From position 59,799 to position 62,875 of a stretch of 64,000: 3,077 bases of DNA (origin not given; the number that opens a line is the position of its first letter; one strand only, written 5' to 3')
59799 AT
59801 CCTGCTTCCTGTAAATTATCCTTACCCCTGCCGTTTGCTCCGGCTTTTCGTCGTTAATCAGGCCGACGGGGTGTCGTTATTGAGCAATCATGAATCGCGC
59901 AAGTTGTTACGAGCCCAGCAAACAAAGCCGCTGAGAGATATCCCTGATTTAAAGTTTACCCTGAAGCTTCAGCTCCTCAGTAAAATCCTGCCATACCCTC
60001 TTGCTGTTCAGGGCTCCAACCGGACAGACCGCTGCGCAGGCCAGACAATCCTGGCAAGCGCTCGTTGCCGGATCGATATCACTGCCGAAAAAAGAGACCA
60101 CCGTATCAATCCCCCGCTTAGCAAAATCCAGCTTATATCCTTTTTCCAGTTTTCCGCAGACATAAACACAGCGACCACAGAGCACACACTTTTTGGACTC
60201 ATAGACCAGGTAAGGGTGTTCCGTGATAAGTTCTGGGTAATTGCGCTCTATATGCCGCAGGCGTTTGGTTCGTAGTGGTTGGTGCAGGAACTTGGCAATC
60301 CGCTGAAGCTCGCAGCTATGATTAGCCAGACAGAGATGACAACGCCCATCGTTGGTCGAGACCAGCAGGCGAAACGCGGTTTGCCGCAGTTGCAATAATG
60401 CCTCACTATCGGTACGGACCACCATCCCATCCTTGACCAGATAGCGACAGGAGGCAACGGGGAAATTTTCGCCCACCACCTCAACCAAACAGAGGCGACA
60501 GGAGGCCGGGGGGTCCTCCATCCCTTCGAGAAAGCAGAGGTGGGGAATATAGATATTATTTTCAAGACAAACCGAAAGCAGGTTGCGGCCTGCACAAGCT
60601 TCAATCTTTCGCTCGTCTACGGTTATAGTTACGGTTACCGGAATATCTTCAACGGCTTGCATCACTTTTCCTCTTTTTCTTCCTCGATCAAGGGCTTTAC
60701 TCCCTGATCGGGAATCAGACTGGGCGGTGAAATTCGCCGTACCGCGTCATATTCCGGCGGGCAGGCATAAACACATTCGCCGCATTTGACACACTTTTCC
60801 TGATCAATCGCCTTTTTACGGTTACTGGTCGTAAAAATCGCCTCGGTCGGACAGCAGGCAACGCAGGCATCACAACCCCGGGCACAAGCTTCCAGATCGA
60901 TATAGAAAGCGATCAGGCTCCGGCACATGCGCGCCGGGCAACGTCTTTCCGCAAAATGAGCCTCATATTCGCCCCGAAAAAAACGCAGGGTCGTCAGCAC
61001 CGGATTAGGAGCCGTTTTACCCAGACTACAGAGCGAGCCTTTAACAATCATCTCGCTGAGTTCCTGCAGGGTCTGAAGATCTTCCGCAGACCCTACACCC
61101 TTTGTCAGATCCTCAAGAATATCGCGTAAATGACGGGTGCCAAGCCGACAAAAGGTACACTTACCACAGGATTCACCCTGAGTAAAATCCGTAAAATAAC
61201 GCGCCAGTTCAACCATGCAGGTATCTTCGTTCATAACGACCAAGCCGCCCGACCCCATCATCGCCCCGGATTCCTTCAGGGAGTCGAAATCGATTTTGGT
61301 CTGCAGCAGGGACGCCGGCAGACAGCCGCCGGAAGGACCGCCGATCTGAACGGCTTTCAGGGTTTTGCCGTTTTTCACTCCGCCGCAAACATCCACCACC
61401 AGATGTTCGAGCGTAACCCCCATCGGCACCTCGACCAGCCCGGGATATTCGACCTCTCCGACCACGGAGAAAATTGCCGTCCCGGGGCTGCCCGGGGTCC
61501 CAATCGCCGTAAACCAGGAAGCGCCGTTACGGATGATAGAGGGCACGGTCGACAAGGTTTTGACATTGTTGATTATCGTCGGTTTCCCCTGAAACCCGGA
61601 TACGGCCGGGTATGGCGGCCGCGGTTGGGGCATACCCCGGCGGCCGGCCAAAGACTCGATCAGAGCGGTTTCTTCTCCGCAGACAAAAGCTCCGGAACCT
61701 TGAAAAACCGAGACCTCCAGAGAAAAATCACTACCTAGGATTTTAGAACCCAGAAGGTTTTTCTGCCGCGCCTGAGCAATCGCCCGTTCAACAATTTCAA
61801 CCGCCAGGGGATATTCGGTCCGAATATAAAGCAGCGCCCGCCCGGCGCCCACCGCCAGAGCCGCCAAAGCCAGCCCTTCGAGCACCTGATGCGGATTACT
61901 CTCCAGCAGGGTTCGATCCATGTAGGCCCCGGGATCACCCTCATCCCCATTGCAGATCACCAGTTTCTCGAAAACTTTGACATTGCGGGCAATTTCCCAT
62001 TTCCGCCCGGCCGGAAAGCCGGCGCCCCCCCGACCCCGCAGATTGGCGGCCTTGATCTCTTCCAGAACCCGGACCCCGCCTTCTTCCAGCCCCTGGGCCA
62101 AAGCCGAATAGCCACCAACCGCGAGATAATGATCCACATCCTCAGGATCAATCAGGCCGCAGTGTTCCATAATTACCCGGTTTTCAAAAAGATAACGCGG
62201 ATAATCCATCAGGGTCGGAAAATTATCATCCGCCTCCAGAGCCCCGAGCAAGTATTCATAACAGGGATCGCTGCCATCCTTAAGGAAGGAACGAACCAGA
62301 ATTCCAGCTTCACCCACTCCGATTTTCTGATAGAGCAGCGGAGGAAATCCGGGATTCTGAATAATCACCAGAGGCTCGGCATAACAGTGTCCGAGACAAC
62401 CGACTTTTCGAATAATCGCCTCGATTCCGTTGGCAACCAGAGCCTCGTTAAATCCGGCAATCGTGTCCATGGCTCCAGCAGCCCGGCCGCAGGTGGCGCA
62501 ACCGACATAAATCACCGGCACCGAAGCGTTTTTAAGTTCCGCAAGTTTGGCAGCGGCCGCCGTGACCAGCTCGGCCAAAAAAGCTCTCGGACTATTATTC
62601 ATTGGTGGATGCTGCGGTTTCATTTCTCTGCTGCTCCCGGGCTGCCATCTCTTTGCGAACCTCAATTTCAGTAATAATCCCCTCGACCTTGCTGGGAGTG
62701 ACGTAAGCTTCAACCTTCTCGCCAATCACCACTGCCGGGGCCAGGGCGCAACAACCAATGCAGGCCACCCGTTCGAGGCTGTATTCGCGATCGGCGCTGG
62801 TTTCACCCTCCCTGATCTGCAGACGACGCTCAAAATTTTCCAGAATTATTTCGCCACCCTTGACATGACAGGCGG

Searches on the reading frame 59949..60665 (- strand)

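Call 80: search_protein_families(library=ncbifam, proteins=[window:59949-60665:-], max_evalue=1e-20)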
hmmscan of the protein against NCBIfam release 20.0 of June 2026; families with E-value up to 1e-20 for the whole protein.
window:59949-60665:- (238 aa): 5 families
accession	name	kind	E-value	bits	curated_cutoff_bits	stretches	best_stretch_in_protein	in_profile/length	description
NF040763.1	FeFe_hydrog_A6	exception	5e-48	163.8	765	1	12-234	1-220/571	NADH-dependent [FeFe] hydrogenase, group A6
NF005745.0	PRK07569.1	equivalog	8.1e-44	149.8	333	1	12-222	4-210/238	bidirectional hydrogenase complex protein HoxU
NF040762.1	Hydr_FeFe_Clost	exception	6.2e-30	104.3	900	1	13-227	2-212/572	ferredoxin hydrogenase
NF006305.0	PRK08493.1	equivalog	3.6e-27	94.8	591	1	12-222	2-224/819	NADH-quinone oxidoreductase subunit G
TIGR01973.1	NuoG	equivalog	5.7e-23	81.6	470.05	1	14-223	1-202/606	NADH-quinone oxidoreductase subunit NuoG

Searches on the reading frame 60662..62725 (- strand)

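Call 80: search_protein_families(library=ncbifam, proteins=[window:60662-62725:-], max_evalue=1e-20)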
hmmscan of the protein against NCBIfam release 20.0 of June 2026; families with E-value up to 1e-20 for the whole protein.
window:60662-62725:- (687 aa): 3 families
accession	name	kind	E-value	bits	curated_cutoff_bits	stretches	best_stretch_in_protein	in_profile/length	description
TIGR01959.1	nuoF_fam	equivalog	2.2e-134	447.9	558.65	1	194-590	11-409/410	NADH-quinone oxidoreductase subunit NuoF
NF010120.0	PRK13596.1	equivalog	8.2e-105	350.8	389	1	201-595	24-421/433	NADH-quinone oxidoreductase subunit NuoF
NF008436.0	PRK11278.1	equivalog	5.2e-96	322.3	749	1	197-596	27-431/448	NADH-quinone oxidoreductase subunit NuoF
